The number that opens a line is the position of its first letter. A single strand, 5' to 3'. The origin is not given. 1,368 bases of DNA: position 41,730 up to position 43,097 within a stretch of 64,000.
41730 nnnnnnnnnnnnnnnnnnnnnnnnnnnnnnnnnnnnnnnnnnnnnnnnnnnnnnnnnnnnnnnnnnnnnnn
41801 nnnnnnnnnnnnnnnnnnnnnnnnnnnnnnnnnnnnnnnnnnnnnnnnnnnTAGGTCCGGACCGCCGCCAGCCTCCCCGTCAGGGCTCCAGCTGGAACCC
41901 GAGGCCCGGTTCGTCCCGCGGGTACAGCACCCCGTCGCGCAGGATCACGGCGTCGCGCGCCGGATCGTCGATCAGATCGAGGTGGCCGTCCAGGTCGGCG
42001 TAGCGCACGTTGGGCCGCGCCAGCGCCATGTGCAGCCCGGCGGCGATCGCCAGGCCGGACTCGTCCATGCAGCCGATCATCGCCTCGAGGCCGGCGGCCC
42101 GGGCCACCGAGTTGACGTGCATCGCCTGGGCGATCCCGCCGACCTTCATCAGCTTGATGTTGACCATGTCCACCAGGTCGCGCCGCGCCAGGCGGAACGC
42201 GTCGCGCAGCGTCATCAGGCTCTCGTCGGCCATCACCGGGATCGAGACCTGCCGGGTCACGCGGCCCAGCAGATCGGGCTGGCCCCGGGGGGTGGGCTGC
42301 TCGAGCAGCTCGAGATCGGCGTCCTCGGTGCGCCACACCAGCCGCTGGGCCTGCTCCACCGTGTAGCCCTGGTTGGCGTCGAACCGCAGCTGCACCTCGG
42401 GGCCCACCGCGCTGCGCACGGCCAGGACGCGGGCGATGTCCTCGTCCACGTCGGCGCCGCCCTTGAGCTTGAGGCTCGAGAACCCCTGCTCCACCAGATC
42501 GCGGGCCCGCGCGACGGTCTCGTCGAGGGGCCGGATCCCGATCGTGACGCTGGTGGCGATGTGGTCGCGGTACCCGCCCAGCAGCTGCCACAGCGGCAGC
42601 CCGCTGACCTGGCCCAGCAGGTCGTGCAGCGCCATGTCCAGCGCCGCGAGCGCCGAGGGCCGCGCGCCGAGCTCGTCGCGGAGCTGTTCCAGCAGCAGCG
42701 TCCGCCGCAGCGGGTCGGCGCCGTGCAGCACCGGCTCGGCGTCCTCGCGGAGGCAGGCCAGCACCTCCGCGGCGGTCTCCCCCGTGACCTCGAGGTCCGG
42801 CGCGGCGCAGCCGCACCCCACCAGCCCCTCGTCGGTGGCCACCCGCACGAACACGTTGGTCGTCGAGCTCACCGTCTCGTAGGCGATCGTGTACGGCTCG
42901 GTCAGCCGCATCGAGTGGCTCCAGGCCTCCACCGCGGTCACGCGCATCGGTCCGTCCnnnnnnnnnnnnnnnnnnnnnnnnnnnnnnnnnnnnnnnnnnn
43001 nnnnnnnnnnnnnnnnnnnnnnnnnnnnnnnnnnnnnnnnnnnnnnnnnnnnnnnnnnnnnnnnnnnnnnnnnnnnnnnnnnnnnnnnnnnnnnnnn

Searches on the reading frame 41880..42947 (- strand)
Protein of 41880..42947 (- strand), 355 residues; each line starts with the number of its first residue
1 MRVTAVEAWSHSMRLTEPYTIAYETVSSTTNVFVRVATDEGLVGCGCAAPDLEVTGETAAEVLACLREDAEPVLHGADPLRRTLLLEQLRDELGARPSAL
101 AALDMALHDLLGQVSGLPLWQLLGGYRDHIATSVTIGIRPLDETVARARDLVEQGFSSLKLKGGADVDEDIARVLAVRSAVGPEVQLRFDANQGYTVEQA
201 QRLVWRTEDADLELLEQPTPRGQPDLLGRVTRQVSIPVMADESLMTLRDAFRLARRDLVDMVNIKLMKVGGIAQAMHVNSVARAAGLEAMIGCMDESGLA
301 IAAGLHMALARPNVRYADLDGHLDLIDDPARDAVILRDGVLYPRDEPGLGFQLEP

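Call 10: search_protein_families(library=pfam, proteins=[window:41880-42947:-], max_evalue=0.001)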
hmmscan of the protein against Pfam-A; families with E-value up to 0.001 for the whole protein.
window:41880-42947:- (355 aa): 3 families
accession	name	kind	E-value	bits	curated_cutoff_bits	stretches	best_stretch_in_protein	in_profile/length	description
PF13378.12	MR_MLE_C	-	2.9e-55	187.8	29.4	1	144-354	2-216/219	Enolase C-terminal domain-like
PF02746.21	MR_MLE_N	-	8.4e-18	65.1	22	1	12-124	10-117/117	Mandelate racemase / muconate lactonizing enzyme, N-terminal domain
PF07476.17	MAAL_C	-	0.00013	21.7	27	1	232-311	136-216/249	Methylaspartate ammonia-lyase C-terminus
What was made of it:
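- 41880..42947 (-): Gene 4: enolase-superfamily dipeptide epimerase. KxK and K catalytic lysines, Asp/Glu/Asp metal ligands and the DxD motif (ADLDGH) are all present. Glu occupies the position of B. subtilis AEE Arg24. PF13378 and PF02746 (call 10).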

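Call 11: search_protein_families(library=ncbifam, proteins=[window:41880-42947:-], max_evalue=0.001)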
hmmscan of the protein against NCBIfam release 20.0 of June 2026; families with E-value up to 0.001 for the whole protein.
window:41880-42947:- (355 aa): 17 families
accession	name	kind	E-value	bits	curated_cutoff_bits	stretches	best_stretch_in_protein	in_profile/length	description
NF041118.1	A_G_epim_Thtga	equivalog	1.1e-66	225.4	500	1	2-331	2-329/341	L-Ala-D/L-Glu epimerase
TIGR02534.1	mucon_cyclo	subfamily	2.6e-54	184.7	334.95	1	6-354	4-358/368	muconate/chloromuconate family cycloisomerase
NF042940.1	racemase_DgcA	equivalog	1.6e-49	168.9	400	1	10-341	5-314/323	N-acetyl-D-Glu racemase DgcA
NF040866.1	AraD_Arch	equivalog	1.9e-36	125.8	650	1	34-354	37-362/372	arabinonate dehydratase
NF043002.1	HProlDhtase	equivalog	4.4e-36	124.5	500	1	1-351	1-352/366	cis-3-hydroxy-L-proline dehydratase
TIGR01928.1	menC_lowGC_arch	equivalog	5.5e-34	117.7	200.65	1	12-312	4-299/325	o-succinylbenzoate synthase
NF011708.0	PRK15129.1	equivalog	9e-33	113.6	343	1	5-327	3-306/321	L-Ala-D/L-Glu epimerase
NF043051.1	ManoateDhtManD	equivalog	1.1e-32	113.3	550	2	176-353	197-375/403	D-mannonate dehydratase ManD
NF047820.1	TalGalacDh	equivalog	3.9e-31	108.3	500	1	94-353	102-356/371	L-talarate/galactarate dehydratase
NF010624.0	PRK14017.1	equivalog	1.9e-30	106.2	311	1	31-353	15-352/382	galactonate dehydratase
NF011654.0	PRK15072.1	subfamily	1.7e-29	102.9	430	2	176-354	198-377/404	D-galactonate dehydratase family protein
NF002782.0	PRK02901.1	equivalog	3.1e-25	88.8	288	1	155-344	102-291/328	o-succinylbenzoate synthase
NF040790.2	glucon_galact_dh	equivalog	9.8e-23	80.6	750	1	28-288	22-295/390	bifunctional D-gluconate/D-galactonate dehydratase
TIGR01927.1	menC_gam_Gplu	equivalog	3.1e-17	62.8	130.55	1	13-310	5-281/307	o-succinylbenzoate synthase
NF003473.0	PRK05105.1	equivalog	1.4e-13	50.6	236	1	138-308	120-287/331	o-succinylbenzoate synthase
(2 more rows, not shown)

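Call 51: search_solved_structures(query=window:41880-42947:-, max_evalue=1e-20, show_alignments=2)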
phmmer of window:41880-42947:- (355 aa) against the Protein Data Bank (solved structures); distinct sequences matched with E-value up to 1e-20: 71 (the best 60 are shown).
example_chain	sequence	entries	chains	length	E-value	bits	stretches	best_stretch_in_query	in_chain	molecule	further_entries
3rit_A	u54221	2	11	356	2.6e-74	253.8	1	2-351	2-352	Dipeptide epimerase | Putative chloromuconate cycloisomerase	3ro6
3jva_A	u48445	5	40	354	2.1e-72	247.6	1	2-342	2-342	Dipeptide Epimerase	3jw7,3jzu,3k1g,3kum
1jpm_A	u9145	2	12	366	5.3e-67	229.8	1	1-351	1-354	L-Ala-D/L-Glu Epimerase | similar to chloromuconate cycloisomerase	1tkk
2p88_A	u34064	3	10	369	1.6e-52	182.2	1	1-352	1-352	Mandelate racemase/muconate lactonizing enzyme family protein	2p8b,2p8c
2zad_A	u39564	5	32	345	6.6e-48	167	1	16-339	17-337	Muconate cycloisomerase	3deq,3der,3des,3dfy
3r0k_A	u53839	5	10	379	1.3e-45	159.4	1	20-353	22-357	Enzyme of enolase superfamily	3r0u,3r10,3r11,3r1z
3q45_A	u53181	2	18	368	4.3e-45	157.7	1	2-350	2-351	Mandelate racemase/muconate lactonizing enzyme family; possible chloromuconate cycloisomer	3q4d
2qde_A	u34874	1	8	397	6.2e-42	147.4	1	3-353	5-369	Mandelate racemase/muconate lactonizing enzyme family protein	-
3ik4_A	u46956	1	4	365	3.2e-41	145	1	3-354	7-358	Mandelate racemase/muconate lactonizing protein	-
3s5s_A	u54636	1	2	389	7.2e-40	140.6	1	12-337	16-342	Mandelate racemase/muconate lactonizing enzyme family protein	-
3iji_A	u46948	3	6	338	1.1e-38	136.6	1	11-351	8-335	Muconate cycloisomerase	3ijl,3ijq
3u9i_A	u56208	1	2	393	7.1e-38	134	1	13-336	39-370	Mandelate racemase/muconate lactonizing enzyme, C-terminal domain protein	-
3my9_A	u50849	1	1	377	1.1e-37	133.4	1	28-353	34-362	Muconate cycloisomerase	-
1nu5_A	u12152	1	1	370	1.7e-37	132.8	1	10-341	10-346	Chloromuconate cycloisomerase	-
3dg3_A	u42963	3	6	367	3.1e-37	131.9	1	1-355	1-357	Muconate cycloisomerase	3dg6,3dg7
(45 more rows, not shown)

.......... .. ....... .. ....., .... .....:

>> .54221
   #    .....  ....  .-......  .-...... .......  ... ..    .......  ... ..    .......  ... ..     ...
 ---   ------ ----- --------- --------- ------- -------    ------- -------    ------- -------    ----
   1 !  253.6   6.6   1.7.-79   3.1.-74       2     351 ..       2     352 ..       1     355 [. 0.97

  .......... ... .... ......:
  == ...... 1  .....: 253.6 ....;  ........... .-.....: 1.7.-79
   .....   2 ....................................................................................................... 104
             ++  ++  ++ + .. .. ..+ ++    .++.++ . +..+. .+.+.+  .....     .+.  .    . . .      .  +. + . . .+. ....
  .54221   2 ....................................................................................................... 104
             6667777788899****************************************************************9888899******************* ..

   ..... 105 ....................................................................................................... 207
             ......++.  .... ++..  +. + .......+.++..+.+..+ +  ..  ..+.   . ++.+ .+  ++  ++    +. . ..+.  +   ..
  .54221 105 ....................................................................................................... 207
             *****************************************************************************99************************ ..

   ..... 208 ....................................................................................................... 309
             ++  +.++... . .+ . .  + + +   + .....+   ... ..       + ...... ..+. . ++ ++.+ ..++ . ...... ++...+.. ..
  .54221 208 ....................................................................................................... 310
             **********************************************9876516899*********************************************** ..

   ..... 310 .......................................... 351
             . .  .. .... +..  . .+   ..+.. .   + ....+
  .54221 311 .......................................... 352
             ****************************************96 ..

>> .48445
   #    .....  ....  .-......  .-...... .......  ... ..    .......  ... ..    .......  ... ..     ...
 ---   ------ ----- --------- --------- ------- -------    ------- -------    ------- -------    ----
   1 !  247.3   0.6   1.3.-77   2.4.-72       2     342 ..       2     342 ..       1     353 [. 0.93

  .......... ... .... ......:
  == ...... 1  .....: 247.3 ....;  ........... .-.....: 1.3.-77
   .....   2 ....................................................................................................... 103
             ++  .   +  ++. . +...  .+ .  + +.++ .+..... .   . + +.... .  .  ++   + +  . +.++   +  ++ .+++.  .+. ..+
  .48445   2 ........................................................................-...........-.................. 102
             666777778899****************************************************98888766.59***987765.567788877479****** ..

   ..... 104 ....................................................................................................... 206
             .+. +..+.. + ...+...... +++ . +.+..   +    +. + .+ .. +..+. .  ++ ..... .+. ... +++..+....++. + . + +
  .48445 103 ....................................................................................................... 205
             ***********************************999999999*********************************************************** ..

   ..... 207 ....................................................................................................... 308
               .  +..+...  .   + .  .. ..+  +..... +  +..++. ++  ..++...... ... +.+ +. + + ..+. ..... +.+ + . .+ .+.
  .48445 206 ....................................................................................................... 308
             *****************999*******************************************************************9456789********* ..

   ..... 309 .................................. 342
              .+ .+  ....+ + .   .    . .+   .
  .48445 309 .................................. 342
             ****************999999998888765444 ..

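Call 62: search_solved_structures(query=window:41880-42947:-, max_evalue=1e-45, show_alignments=5)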
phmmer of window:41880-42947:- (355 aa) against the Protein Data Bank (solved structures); distinct sequences matched with E-value up to 1e-45: 5.
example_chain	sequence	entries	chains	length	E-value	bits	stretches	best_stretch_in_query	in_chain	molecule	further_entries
3rit_A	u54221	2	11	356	2.6e-74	253.8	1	2-351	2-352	Dipeptide epimerase | Putative chloromuconate cycloisomerase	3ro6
3jva_A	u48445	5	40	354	2.1e-72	247.6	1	2-342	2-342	Dipeptide Epimerase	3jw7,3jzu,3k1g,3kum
1jpm_A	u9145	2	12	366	5.3e-67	229.8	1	1-351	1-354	L-Ala-D/L-Glu Epimerase | similar to chloromuconate cycloisomerase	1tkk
2p88_A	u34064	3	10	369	1.6e-52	182.2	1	1-352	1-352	Mandelate racemase/muconate lactonizing enzyme family protein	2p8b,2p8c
2zad_A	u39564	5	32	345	6.6e-48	167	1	16-339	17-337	Muconate cycloisomerase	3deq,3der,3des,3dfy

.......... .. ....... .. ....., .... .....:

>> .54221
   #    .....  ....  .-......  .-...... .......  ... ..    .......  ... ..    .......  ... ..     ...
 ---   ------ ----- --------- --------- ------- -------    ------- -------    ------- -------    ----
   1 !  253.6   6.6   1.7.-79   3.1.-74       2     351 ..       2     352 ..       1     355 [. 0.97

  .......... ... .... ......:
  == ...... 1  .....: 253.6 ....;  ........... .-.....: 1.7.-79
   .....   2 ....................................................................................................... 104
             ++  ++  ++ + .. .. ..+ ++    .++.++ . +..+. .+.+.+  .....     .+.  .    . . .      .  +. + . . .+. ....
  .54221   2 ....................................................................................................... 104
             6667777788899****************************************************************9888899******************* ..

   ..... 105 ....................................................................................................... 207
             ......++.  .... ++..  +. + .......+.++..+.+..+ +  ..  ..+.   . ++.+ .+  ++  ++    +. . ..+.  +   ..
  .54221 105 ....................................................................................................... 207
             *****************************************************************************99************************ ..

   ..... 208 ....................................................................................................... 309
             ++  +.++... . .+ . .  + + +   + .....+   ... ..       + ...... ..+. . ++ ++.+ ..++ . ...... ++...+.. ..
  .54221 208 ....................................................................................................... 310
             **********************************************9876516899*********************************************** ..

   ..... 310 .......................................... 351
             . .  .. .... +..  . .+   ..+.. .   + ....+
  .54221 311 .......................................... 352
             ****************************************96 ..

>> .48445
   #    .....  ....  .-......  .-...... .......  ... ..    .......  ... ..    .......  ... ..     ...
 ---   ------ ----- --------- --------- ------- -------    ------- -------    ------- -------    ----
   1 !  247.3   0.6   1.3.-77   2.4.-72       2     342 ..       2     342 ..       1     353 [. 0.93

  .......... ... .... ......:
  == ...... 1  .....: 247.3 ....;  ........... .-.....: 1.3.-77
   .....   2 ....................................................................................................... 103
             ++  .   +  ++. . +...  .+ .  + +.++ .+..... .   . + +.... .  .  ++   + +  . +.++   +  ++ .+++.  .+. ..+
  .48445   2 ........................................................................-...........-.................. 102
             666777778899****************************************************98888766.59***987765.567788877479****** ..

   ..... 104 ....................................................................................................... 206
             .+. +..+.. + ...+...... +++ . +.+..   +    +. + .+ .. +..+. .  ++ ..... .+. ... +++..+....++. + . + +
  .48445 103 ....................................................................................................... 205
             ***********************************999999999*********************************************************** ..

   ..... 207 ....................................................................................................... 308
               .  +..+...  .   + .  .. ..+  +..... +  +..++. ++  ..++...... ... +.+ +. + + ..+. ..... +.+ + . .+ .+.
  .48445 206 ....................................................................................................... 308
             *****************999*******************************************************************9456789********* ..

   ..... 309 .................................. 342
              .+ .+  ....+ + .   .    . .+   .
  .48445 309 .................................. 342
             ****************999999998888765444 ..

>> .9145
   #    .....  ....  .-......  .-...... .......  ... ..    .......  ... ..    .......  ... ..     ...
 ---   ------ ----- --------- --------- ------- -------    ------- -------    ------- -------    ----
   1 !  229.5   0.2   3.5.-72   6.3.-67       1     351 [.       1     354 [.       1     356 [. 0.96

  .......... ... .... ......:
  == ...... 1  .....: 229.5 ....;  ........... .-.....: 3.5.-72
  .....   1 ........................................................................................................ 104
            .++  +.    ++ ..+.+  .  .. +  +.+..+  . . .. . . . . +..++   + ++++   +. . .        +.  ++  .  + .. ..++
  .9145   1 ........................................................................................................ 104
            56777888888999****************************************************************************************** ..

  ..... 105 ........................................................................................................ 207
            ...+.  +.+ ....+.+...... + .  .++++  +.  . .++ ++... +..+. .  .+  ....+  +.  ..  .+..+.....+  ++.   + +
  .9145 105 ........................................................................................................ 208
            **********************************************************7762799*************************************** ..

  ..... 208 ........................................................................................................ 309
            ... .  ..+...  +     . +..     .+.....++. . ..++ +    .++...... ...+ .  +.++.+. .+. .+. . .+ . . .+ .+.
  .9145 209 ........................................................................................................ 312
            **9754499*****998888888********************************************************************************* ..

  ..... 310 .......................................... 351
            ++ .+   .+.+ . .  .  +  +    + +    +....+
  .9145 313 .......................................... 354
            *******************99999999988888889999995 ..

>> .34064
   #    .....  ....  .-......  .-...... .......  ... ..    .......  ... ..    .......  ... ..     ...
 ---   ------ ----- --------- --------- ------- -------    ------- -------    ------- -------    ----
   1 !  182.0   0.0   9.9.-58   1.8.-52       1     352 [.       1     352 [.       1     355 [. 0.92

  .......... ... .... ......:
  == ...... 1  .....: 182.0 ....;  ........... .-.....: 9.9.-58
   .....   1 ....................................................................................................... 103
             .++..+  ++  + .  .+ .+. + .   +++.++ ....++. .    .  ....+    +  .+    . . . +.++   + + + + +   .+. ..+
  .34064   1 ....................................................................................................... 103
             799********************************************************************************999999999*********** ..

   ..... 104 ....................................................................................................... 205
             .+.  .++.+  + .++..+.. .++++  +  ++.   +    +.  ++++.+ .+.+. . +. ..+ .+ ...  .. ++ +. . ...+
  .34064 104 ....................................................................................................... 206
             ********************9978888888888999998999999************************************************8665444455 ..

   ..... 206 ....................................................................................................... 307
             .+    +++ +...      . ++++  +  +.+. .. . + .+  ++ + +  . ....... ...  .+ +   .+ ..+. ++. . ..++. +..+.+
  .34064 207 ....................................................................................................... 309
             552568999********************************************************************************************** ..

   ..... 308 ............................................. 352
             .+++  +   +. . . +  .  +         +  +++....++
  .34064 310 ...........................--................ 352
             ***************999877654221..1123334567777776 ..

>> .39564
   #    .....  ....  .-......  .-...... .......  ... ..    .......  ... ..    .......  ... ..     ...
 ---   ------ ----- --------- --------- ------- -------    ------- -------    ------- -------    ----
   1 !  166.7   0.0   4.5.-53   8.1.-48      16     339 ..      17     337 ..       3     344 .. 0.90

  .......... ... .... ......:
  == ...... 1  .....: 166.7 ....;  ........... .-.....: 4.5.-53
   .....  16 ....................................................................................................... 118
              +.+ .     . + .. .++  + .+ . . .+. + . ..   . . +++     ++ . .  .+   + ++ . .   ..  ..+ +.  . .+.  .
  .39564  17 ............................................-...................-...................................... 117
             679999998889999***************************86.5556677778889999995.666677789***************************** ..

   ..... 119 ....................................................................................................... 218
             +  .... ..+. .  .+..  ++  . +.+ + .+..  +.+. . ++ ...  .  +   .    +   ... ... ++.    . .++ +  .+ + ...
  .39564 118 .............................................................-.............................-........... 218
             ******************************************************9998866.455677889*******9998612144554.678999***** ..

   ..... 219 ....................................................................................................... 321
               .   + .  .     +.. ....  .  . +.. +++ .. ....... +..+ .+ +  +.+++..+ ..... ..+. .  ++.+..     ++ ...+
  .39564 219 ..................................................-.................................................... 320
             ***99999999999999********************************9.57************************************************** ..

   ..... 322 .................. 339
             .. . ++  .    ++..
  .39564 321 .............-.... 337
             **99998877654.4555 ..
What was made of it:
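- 41880..42947 (-): PDB 3RIT 254 bits, 3JVA 248, 1JPM 230 (calls 51, 62).
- On Dipeptide epimerase (enolase superfamily), neighbouring gene 41880-42947: DxD is absent in B. cereus 2P88 (call 62).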

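Call 92: search_protein_families(library=padloc, proteins=[window:41883-42947:-], max_evalue=0.1)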
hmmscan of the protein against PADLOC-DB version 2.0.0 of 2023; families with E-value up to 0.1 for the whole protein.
window:41883-42947:- (355 aa): 0 families
